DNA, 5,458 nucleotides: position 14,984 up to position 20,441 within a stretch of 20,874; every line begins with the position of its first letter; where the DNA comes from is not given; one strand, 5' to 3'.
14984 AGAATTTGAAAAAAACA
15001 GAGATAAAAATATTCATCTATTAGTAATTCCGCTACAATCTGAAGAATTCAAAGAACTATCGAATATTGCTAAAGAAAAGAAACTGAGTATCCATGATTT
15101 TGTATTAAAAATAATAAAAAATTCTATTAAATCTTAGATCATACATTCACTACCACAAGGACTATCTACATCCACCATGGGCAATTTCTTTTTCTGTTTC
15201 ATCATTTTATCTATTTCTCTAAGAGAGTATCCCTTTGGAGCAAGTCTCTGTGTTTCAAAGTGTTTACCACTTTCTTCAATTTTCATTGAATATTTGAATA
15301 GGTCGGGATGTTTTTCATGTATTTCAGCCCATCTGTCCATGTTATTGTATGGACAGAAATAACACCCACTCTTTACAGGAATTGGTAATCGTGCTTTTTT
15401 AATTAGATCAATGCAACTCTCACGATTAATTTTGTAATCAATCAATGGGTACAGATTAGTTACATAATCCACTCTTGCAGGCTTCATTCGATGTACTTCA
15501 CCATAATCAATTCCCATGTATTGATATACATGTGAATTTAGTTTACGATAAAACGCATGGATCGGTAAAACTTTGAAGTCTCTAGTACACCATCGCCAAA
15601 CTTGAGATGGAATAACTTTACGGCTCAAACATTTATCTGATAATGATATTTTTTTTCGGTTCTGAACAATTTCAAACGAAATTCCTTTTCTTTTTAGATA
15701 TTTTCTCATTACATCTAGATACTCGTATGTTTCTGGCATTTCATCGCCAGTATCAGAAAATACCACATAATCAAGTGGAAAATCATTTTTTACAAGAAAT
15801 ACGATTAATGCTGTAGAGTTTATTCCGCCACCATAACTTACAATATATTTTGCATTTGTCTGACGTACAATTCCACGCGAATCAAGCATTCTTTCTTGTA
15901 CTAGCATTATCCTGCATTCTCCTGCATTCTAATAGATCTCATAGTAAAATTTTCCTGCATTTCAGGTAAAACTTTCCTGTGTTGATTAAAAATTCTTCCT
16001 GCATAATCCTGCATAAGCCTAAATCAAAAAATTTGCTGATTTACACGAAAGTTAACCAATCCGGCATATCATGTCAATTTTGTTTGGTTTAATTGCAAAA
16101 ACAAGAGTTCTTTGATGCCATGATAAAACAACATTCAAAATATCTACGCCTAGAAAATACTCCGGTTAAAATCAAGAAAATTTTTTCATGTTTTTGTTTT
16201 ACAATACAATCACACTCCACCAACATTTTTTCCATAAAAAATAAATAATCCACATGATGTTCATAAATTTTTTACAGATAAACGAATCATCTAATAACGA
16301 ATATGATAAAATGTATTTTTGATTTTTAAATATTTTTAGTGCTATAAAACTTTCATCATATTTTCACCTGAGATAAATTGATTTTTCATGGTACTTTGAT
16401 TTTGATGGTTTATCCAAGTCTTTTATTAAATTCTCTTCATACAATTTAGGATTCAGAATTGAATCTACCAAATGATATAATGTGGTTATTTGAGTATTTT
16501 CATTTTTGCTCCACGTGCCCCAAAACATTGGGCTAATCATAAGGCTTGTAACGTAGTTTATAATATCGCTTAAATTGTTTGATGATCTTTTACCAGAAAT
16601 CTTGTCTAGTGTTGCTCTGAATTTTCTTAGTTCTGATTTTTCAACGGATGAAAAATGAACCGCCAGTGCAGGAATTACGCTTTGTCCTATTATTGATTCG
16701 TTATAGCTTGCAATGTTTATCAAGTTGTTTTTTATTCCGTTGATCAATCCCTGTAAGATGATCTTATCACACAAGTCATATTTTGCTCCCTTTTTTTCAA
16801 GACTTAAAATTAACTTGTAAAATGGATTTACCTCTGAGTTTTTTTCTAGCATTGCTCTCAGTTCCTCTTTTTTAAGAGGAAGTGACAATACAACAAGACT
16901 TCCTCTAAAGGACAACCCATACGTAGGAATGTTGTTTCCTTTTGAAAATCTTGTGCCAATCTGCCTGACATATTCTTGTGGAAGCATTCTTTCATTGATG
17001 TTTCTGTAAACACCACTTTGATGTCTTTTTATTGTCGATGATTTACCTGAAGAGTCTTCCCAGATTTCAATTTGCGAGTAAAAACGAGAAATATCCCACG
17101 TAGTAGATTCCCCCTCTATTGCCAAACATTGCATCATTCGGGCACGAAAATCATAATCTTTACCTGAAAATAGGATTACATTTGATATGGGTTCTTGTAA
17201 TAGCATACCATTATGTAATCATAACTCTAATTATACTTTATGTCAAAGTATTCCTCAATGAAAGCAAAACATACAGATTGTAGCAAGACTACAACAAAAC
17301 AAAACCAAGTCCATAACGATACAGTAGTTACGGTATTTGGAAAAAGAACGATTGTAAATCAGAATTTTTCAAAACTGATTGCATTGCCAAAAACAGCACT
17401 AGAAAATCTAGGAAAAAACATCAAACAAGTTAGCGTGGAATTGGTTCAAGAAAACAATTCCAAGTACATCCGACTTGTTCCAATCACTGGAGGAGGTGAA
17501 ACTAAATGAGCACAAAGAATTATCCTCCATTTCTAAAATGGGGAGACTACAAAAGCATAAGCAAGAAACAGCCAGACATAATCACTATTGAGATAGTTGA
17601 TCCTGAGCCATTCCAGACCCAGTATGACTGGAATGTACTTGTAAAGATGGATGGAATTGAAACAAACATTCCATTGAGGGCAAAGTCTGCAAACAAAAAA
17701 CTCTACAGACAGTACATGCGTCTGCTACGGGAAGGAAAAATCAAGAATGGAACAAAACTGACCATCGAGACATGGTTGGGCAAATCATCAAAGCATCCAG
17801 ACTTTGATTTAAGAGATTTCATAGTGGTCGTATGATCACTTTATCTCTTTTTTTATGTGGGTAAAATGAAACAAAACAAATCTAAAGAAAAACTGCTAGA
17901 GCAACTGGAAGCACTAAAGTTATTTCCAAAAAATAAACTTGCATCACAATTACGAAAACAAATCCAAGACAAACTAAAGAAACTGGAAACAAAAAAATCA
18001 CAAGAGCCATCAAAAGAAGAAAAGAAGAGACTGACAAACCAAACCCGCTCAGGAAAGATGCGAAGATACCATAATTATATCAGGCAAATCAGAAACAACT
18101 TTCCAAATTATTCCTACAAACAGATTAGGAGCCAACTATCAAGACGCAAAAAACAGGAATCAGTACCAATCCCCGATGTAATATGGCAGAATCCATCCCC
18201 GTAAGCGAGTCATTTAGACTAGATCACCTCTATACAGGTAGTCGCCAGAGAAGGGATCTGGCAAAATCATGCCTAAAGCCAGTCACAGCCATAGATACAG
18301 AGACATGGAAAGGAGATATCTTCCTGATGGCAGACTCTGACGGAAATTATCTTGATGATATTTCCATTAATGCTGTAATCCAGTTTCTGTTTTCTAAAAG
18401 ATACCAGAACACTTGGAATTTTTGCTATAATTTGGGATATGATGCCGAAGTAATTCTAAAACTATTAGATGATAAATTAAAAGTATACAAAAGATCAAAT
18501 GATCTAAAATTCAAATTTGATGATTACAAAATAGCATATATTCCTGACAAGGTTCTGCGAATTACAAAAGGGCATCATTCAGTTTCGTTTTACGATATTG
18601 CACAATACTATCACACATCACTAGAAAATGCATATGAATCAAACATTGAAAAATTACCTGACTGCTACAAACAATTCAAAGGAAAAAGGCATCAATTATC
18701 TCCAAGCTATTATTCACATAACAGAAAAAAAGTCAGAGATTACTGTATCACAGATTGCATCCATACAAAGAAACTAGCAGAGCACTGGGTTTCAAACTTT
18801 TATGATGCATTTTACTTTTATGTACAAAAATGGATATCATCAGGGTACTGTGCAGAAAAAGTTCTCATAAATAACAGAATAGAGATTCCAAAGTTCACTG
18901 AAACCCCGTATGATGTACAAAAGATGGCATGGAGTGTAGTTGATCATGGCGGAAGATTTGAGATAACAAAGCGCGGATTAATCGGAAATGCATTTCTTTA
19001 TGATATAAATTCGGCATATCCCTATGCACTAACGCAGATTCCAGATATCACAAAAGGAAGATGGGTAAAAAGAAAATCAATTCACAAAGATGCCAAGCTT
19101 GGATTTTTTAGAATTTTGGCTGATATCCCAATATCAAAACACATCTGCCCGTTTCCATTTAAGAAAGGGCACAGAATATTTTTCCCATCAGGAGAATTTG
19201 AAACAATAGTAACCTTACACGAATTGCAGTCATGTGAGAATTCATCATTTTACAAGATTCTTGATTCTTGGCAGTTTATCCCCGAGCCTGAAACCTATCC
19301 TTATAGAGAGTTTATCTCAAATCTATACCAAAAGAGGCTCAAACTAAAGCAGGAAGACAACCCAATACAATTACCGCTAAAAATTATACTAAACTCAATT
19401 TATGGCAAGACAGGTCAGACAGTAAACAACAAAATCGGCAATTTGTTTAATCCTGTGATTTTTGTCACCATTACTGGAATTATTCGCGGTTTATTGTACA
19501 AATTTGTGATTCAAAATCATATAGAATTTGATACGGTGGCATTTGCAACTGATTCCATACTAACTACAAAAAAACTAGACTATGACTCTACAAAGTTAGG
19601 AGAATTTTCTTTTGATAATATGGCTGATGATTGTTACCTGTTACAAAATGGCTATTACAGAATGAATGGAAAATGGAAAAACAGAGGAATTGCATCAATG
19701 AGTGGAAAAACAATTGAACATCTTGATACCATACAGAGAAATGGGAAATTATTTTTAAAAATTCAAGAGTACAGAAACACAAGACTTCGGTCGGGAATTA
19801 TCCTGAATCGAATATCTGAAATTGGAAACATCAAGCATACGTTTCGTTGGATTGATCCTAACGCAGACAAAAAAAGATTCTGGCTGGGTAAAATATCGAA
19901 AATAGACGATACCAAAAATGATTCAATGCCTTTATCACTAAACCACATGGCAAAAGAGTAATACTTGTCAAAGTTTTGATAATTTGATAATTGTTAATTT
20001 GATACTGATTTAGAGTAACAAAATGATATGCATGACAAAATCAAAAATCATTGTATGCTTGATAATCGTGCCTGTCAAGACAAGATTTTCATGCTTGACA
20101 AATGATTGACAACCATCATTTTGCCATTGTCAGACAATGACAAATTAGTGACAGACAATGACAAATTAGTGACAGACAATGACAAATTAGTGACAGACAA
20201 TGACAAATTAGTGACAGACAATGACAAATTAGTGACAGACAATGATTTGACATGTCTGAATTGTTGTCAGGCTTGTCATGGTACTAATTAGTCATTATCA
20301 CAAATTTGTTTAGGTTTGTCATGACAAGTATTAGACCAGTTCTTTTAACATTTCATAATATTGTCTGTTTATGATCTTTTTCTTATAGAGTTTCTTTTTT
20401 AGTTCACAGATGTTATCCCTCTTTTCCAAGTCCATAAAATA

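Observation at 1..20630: Two stacked Cas1 + protein-primed PolB self-synthesizing transposons (casposons) at the 3' end of aEF-2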

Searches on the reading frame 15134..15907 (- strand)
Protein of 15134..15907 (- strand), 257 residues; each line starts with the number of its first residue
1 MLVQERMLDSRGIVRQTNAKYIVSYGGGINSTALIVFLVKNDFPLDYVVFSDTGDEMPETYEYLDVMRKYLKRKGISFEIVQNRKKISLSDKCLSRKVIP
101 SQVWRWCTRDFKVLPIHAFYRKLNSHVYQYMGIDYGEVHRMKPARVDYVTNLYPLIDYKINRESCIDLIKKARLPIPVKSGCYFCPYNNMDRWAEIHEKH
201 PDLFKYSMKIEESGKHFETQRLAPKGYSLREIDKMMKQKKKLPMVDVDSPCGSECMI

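Call 36: search_protein_families(library=pfam, proteins=[window:15134-15907:-], max_evalue=0.01)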
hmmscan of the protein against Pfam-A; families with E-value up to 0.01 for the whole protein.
window:15134-15907:- (257 aa): 1 family
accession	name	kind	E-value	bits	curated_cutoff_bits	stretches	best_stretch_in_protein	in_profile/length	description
PF01507.26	PAPS_reduct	-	9.9e-12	45.7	22.5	1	21-126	2-102/175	Phosphoadenosine phosphosulfate reductase domain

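Call 50: search_protein_families(library=padloc, proteins=[window:15134-15907:-], max_evalue=0.01)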
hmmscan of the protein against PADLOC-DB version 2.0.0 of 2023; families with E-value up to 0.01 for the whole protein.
window:15134-15907:- (257 aa): 4 families
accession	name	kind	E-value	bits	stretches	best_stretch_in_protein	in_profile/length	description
PDLC02782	SspD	-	5.8e-34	116.1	1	20-238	1-225/277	SspD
PDLC02510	BrxP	-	1.1e-12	45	1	20-117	134-229/779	BrxP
PDLC02661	DndC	-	0.00033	17.7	1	10-122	14-141/468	DndC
PDLC02662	DndC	-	0.0013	15.8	1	13-122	21-145/481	DndC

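Call 51: search_protein_families(library=ncbifam, proteins=[window:15134-15907:-], max_evalue=0.001)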
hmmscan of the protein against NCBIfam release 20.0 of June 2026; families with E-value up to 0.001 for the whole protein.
window:15134-15907:- (257 aa): 6 families
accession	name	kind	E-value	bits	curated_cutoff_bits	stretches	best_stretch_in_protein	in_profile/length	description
NF010369.0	PRK13795.1-4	equivalog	2.6e-13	49.1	1086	1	4-146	233-378/633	hypothetical protein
NF006327.0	PRK08557.1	equivalog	6.9e-10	38.3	366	1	16-233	179-400/415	hypothetical protein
NF010367.0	PRK13795.1-2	equivalog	1.8e-09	36.6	456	1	14-206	234-436/584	hypothetical protein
NF010368.0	PRK13795.1-3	equivalog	7.2e-08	31.1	588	1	12-117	241-339/635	hypothetical protein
NF006351.0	PRK08576.1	equivalog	2.3e-07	29.8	290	1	13-125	228-331/436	hypothetical protein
NF010366.0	PRK13795.1-1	equivalog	2.3e-06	26.1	745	1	11-134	256-377/667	hypothetical protein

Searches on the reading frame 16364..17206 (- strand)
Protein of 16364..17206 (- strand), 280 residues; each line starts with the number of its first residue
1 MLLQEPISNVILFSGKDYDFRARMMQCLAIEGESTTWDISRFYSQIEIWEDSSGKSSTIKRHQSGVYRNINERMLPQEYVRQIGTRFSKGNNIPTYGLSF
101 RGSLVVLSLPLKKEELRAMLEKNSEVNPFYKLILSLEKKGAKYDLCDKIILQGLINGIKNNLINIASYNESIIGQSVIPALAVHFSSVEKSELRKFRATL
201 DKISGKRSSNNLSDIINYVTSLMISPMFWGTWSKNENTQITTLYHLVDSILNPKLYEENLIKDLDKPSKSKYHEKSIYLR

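Call 50: search_protein_families(library=padloc, proteins=[window:16364-17206:-], max_evalue=0.01)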
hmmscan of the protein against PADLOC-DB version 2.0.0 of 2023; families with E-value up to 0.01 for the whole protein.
window:16364-17206:- (280 aa): 0 families

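Call 51: search_protein_families(library=ncbifam, proteins=[window:16364-17206:-], max_evalue=0.001)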
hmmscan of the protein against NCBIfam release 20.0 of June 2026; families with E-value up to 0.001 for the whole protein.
window:16364-17206:- (280 aa): 0 families

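Call 65: search_protein_families(library=phrogs, proteins=[window:16364-17206:-], max_evalue=0.001)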
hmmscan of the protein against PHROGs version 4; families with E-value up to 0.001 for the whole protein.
window:16364-17206:- (280 aa): 0 families

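Call 72: search_protein_families(library=pfam, proteins=[window:16364-17206:-], max_evalue=0.01)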
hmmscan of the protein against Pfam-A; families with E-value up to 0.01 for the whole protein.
window:16364-17206:- (280 aa): 0 families

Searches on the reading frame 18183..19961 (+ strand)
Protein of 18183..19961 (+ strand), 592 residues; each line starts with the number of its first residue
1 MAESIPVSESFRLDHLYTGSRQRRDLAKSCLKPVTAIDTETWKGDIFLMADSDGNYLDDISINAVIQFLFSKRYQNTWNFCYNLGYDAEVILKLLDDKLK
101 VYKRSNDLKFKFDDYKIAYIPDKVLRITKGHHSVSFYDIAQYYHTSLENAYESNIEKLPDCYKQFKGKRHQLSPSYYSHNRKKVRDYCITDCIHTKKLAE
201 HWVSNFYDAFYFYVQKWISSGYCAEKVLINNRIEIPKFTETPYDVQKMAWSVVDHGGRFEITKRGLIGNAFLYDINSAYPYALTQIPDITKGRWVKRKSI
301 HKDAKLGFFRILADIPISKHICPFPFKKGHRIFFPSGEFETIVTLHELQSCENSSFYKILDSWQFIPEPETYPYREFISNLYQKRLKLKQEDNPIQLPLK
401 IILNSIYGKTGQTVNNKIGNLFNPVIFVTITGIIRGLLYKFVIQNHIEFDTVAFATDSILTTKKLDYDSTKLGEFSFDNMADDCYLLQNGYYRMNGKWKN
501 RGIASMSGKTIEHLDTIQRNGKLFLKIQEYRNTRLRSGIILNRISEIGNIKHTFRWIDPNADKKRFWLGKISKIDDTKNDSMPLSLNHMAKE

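Call 6: search_protein_families(library=pfam, proteins=[window:18183-19961:+], max_evalue=0.01)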
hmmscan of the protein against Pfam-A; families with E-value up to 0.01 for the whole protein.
window:18183-19961:+ (592 aa): 1 family
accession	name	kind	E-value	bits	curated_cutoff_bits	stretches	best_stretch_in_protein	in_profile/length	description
PF03175.18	DNA_pol_B_2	-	2e-20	73.6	25.8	1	132-478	89-442/468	DNA polymerase type B, organellar and viral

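Call 51: search_protein_families(library=ncbifam, proteins=[window:18183-19961:+], max_evalue=0.001)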
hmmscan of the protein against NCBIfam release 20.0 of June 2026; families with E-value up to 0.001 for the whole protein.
window:18183-19961:+ (592 aa): 0 families

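Call 64: search_solved_structures(query=window:18183-19961:+, max_evalue=0.01)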
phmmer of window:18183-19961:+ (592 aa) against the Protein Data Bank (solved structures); distinct sequences matched with E-value up to 0.01: 0.

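Call 65: search_protein_families(library=phrogs, proteins=[window:18183-19961:+], max_evalue=0.001)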
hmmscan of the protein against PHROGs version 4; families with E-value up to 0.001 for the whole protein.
window:18183-19961:+ (592 aa): 3 families
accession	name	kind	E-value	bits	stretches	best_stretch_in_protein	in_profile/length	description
phrog_11768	-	DNA, RNA and nucleotide metabolism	7.2e-58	197.6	1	29-502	28-532/647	DNA polymerase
phrog_1907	-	DNA, RNA and nucleotide metabolism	2.7e-15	57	1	37-501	21-547/629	DNA polymerase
phrog_1252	-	DNA, RNA and nucleotide metabolism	1.9e-07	31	1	376-432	380-434/663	DNA polymerase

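Call 66: search_dna_similar(query=window:18183-19961:+, collection=phages, mode=protein, max_rows=12)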
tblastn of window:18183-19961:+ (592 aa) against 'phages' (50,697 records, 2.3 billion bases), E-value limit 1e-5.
Records with a match: 31; places in all: 31; records where one place covers at least 80% of the query: 6.
Best place of each record, by identity: <60% 31.
By first word of the organism name: Acidianus 6; Microbacterium 6; Streptomyces 5; Rhodococcus 3; Methanosarcina 3; Haloarcula 2; His 2; His2 2; Archaeal 1; Vibrio 1.
By host as written in the record: Microbacterium testaceum NRRL B-24232 6; Streptomyces scabiei RL-34 5; Sulfolobales 4; - 3; Haloarcula hispanica DSM 4426 2; Haloarcula hispanica 2; Rhodococcus opacus PD631 2; Acidianus convivator 2; and 4 more.
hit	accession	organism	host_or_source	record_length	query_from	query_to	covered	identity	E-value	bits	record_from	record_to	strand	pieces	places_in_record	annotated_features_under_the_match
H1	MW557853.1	Haloarcula virus Hardyhisp2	Haloarcula hispanica DSM 4426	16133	32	522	83%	26.9%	2e-28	127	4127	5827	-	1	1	putative DNA polymerase type B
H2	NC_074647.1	Haloarcula virus Hardyhisp2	Haloarcula hispanica DSM 4426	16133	32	522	83%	26.9%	2e-28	127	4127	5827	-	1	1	putative DNA polymerase type B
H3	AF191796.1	His 1 virus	-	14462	1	495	84%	26.7%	2e-33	142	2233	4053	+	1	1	DNA polymerase type B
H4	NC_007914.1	His 1 virus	Haloarcula hispanica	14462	1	495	84%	26.7%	2e-33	142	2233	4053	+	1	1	DNA polymerase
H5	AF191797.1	His2 virus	-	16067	32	522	83%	26.8%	5e-29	129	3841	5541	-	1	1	putative DNA polymerase type B | Region: DNA_pol_B_2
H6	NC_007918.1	His2 virus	Haloarcula hispanica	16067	32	522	83%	26.8%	5e-29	129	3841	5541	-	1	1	DNA polymerase | Region: DNA_pol_B_2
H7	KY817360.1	Rhodococcus phage Toil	Rhodococcus opacus PD631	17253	112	505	67%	25.8%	8e-18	94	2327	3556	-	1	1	DNA polymerase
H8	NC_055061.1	Rhodococcus phage Toil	Rhodococcus opacus PD631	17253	112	505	67%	25.8%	8e-18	94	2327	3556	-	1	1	DNA polymerase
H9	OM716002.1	Archaeal virus sp.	-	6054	134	497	61%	25.6%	6e-11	72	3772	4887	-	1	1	protein-primed DNA polymerase B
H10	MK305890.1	Streptomyces phage WheeHeim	Streptomyces scabiei RL-34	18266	163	505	58%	25.2%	4e-13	79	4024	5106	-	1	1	11: DNA polymerase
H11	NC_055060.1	Streptomyces phage WheeHeim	Streptomyces scabiei RL-34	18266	163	505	58%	25.2%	4e-13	79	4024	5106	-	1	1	11: DNA polymerase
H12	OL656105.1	Rhodococcus phage P19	Rhodococcus globerulus ATCC 25714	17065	214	505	49%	28.8%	1e-16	90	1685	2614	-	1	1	DNA polymerase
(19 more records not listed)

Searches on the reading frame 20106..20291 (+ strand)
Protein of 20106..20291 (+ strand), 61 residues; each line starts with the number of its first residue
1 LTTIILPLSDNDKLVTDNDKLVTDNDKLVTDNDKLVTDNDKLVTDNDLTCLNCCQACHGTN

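Call 72: search_protein_families(library=pfam, proteins=[window:20106-20291:+], max_evalue=0.01)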
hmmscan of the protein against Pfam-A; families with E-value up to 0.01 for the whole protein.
window:20106-20291:+ (61 aa): 3 families
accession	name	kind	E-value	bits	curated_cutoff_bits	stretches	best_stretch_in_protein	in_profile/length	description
PF23404.1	FAZ1_C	-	1.7e-07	31.7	27.6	1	9-42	2-35/35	FAZ1, C-terminal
PF02183.23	HALZ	-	0.00085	19.9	28.1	0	26-43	15-32/43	Homeobox associated leucine zipper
PF21300.2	LbR_Ice_bind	-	0.0053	17.3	30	1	11-49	35-73/97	Grass antifreeze beta roll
